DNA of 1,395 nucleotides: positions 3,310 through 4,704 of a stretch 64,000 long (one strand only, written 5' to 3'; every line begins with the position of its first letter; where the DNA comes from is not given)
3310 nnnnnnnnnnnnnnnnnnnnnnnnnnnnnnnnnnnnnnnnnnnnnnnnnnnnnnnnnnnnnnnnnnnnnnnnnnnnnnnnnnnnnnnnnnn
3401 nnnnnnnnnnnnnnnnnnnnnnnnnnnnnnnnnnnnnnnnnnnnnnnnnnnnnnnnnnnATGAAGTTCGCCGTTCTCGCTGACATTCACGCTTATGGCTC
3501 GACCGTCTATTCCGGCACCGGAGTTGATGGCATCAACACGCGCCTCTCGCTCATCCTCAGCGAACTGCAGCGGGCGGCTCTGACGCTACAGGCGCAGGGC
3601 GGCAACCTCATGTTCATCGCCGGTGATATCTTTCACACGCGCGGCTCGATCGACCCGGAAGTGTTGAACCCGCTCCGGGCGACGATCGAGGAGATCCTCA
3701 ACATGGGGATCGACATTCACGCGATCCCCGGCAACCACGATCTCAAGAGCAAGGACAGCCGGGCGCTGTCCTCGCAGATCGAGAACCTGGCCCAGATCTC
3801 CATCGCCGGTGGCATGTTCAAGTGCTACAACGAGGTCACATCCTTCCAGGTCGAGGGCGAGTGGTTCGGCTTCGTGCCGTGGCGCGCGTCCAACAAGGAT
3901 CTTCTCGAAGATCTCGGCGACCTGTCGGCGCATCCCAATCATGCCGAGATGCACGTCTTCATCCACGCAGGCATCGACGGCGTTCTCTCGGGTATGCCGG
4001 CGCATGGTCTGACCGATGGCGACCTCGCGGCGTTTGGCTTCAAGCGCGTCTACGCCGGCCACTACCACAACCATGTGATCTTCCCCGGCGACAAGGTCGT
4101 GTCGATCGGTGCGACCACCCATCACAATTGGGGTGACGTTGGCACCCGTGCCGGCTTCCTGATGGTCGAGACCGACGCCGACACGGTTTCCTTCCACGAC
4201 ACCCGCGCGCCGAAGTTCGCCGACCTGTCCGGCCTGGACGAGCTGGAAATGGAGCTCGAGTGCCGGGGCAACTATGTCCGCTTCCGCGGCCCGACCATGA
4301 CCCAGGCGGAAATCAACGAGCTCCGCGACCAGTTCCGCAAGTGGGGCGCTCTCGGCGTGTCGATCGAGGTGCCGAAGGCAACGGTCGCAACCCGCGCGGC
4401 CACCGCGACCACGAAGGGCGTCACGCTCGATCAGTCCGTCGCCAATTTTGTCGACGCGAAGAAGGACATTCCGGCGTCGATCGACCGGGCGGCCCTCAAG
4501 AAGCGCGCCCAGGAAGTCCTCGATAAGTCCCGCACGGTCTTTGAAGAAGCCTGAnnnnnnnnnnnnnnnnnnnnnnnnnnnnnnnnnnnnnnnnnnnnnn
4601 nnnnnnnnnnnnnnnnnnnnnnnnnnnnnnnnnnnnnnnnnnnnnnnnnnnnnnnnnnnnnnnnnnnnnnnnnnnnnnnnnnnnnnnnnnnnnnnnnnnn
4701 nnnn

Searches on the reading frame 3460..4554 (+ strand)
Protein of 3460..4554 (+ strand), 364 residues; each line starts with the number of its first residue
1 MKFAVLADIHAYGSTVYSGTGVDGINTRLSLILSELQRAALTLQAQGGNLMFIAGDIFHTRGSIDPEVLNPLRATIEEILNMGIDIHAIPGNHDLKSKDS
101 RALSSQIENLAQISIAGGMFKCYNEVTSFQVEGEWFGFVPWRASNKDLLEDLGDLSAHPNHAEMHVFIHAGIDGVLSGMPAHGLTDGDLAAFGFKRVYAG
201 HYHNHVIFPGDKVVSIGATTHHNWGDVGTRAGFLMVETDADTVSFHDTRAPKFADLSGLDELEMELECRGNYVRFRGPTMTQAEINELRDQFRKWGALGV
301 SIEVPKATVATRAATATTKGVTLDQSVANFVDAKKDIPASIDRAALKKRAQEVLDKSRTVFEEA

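Call 73: search_protein_families(library=pfam, proteins=[window:3460-4554:+], max_evalue=0.0001)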
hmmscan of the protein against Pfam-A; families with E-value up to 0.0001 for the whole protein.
window:3460-4554:+ (364 aa): 1 family
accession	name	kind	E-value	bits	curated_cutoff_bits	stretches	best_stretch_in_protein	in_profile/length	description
PF00149.33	Metallophos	-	1.4e-10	42.4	21.5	1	1-204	1-190/191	Calcineurin-like phosphoesterase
